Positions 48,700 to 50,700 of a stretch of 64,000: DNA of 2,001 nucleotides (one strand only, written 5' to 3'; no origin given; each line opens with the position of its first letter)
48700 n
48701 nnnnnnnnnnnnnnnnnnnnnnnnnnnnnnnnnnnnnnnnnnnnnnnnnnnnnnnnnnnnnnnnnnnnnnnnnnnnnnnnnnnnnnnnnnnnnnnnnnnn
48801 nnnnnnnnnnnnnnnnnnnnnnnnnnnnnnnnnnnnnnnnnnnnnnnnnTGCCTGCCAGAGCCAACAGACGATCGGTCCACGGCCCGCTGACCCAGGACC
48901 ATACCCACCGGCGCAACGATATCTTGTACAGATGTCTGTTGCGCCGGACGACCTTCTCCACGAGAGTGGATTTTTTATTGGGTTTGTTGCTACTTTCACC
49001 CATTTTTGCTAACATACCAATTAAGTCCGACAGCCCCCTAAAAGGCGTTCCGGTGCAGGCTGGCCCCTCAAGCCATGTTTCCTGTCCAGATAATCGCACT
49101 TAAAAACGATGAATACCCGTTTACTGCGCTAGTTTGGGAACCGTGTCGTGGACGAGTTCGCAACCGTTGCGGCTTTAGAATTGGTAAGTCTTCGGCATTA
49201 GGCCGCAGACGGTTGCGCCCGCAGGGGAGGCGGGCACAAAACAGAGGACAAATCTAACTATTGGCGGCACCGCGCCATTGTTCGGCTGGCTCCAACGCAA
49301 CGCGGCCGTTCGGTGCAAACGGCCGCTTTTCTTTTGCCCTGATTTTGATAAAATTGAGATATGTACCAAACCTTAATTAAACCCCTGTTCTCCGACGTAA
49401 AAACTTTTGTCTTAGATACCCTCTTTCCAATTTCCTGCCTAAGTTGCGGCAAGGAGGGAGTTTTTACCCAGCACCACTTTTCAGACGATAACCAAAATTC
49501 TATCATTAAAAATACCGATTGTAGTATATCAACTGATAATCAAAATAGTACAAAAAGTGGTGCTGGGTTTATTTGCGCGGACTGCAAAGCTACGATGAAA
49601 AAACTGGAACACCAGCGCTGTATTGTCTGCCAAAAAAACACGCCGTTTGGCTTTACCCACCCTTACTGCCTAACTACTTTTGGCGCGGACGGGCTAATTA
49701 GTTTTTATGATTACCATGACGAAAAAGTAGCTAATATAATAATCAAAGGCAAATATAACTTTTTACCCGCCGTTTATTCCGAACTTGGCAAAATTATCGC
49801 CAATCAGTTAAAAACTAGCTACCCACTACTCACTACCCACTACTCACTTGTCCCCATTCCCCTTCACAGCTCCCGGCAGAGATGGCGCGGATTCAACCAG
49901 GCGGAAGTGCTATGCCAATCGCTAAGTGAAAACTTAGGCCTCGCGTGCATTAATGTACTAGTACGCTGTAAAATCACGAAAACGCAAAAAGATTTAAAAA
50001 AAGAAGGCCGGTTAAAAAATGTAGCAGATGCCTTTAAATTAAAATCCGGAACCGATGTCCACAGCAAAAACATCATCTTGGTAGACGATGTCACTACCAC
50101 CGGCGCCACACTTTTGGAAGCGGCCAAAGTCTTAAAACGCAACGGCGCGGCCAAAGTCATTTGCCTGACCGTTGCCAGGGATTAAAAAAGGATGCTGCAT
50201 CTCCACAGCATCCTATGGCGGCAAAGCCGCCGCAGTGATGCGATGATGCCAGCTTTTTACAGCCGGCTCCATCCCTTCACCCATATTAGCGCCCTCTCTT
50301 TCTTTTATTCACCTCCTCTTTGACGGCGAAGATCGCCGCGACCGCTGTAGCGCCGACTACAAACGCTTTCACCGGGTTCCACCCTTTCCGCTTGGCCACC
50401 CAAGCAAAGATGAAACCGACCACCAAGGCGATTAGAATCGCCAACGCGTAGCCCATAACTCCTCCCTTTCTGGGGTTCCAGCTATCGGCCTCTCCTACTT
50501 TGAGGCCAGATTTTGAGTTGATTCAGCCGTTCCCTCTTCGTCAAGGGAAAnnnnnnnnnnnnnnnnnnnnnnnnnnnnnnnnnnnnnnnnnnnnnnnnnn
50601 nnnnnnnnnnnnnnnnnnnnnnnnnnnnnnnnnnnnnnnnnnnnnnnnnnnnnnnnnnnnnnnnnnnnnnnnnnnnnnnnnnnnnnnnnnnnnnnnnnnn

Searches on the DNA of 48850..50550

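Call 104: search_rna_families(source=window, start=48850, end=50550, threshold=evalue, max_evalue=0.1)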
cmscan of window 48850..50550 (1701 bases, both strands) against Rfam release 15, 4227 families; matches with E-value up to 0.1: 0.
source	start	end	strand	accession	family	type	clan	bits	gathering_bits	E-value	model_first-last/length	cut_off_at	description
